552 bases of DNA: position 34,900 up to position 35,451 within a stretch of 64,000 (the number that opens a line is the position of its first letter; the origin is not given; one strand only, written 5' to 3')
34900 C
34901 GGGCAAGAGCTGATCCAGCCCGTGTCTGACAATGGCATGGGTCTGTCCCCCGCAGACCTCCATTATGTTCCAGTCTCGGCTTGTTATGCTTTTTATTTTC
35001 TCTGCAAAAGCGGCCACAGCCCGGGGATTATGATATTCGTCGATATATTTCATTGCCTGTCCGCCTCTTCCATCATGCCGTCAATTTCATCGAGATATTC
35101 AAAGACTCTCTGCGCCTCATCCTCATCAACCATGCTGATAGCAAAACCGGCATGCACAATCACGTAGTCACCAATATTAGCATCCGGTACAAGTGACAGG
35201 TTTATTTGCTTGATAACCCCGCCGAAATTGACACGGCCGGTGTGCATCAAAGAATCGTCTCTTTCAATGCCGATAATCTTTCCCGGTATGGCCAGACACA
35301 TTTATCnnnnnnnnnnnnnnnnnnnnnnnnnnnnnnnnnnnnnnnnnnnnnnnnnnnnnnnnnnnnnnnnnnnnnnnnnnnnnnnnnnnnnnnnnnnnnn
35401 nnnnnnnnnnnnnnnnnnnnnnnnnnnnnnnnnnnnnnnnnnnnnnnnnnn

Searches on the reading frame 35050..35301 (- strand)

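Call 56: search_protein_families(library=pfam, proteins=[window:35050-35301:-], max_evalue=0.01)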
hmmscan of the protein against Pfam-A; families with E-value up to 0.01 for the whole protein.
window:35050-35301:- (83 aa): 1 family
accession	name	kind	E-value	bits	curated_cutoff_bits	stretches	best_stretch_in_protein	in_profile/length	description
PF01455.23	HupF_HypC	-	3.9e-26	91.4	28.5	1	1-70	1-65/65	HupF/HypC family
